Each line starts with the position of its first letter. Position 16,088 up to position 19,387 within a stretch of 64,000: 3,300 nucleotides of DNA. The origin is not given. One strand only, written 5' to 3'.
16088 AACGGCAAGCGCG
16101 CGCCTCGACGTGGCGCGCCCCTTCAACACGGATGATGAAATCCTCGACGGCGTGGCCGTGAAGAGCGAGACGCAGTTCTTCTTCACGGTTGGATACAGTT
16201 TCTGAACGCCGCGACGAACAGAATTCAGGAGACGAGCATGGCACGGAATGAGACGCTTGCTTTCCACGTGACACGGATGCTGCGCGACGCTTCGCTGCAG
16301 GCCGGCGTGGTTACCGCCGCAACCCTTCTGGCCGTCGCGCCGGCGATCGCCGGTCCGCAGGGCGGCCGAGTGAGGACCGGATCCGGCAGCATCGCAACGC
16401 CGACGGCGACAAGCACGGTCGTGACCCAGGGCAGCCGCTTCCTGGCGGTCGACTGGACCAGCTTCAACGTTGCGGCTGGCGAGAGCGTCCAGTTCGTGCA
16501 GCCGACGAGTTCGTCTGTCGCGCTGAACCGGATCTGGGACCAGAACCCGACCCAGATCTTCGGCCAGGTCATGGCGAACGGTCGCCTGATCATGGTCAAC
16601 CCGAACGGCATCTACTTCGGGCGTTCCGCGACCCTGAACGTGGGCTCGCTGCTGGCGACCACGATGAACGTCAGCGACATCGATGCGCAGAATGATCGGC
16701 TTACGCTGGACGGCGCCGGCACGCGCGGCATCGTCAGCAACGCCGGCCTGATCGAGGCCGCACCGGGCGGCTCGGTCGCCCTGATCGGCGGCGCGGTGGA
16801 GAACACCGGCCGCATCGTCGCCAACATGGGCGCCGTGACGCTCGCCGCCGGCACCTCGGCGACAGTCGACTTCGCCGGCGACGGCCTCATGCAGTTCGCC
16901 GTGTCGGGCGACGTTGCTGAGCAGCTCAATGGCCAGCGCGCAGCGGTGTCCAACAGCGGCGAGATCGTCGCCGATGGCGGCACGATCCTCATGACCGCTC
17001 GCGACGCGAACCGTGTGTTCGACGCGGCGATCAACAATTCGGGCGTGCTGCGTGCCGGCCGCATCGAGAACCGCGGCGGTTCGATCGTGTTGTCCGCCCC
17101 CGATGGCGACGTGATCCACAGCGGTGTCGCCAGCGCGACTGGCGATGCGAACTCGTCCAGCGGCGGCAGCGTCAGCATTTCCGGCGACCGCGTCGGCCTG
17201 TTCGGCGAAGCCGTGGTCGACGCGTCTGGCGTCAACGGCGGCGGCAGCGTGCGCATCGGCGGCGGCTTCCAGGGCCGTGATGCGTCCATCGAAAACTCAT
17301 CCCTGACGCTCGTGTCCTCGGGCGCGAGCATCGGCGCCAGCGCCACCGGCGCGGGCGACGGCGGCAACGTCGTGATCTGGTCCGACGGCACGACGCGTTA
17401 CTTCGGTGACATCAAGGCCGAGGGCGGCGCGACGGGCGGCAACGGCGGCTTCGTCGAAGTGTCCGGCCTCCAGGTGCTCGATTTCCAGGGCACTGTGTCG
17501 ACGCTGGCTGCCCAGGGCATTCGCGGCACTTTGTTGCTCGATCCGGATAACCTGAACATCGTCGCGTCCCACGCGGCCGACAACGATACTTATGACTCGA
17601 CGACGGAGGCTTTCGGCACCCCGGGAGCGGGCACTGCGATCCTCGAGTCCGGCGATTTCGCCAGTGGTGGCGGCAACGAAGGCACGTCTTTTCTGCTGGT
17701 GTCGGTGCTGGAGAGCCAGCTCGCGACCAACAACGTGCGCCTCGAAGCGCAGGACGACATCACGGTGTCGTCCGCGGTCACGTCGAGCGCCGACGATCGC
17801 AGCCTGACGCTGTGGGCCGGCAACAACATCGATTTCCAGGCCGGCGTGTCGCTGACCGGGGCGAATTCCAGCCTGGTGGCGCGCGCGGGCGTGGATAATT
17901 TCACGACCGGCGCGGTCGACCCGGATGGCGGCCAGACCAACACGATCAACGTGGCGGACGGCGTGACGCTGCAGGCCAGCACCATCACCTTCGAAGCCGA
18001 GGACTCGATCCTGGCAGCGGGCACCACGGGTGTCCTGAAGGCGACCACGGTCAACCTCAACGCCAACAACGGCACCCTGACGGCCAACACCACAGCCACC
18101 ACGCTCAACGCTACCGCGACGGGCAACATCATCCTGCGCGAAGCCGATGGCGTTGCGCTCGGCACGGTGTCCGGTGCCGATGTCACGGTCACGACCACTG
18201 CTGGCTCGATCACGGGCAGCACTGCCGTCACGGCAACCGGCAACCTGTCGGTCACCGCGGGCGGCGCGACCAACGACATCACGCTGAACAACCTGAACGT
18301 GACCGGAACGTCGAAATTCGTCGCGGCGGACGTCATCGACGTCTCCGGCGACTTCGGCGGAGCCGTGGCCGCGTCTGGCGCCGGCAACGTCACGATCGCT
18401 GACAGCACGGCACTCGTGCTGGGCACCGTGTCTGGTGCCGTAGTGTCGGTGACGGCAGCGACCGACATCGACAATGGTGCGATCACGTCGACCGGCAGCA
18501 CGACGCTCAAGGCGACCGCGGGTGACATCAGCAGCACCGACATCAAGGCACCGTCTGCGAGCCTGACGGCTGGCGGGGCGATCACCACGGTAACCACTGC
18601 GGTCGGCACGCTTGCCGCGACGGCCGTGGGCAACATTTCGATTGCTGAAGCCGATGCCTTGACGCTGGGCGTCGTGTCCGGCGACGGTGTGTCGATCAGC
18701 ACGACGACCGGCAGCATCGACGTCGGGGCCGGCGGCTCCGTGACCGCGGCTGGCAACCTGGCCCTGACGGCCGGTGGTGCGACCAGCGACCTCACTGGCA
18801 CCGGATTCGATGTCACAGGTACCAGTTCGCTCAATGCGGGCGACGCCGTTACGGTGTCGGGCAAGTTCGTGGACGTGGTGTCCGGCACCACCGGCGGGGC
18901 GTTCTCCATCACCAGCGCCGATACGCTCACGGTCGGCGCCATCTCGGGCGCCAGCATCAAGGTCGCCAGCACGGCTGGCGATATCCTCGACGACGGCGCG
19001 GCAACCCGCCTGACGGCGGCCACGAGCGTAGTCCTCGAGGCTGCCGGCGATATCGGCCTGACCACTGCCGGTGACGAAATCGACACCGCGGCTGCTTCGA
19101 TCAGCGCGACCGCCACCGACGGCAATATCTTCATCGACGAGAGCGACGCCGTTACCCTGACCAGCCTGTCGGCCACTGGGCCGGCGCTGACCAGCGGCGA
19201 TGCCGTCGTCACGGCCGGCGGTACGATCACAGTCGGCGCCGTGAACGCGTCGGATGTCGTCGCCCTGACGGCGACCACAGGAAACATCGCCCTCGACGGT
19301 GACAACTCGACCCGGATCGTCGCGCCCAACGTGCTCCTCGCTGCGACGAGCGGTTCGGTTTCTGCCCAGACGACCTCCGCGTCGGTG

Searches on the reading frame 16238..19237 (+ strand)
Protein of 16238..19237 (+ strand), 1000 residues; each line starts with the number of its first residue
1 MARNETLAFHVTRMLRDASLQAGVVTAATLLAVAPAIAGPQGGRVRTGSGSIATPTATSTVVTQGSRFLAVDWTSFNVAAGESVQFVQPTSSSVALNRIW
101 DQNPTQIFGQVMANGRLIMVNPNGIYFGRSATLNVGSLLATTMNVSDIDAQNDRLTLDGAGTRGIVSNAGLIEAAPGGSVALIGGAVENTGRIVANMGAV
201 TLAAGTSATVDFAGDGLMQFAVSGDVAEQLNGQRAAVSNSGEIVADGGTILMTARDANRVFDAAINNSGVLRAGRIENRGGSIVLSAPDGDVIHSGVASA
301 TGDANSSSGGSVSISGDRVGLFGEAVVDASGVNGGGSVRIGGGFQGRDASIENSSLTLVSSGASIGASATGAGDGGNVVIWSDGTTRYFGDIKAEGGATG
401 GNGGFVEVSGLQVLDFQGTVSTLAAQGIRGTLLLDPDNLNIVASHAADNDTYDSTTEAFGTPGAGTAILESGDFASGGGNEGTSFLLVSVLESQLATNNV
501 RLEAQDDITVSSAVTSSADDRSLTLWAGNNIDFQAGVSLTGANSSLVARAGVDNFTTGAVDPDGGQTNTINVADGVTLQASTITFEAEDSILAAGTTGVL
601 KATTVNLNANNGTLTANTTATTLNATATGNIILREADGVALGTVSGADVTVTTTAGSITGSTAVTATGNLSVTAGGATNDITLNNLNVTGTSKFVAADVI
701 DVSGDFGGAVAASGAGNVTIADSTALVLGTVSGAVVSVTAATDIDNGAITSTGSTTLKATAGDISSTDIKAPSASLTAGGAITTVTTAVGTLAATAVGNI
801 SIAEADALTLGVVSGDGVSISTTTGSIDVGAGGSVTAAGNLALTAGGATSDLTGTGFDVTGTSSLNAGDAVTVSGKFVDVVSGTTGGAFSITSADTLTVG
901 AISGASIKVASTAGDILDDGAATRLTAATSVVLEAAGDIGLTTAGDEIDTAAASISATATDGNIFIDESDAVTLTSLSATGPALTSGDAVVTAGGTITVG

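Call 85: search_protein_families(library=pfam, proteins=[window:16238-19237:+], max_evalue=0.01)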
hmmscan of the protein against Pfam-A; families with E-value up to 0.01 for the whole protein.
window:16238-19237:+ (1000 aa): 3 families
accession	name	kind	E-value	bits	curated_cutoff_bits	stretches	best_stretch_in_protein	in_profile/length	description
PF05860.19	TPS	-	1.2e-33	117.6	33.5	1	50-297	15-249/252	TPS secretion domain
PF01568.27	Molydop_binding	-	4.3e-05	23.9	26.8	0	795-832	25-64/110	Molydopterin dinucleotide binding domain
PF18886.6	DUF5649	-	0.0014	19.3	25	1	715-764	1-52/68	Repeats of unknown function (DUF5649)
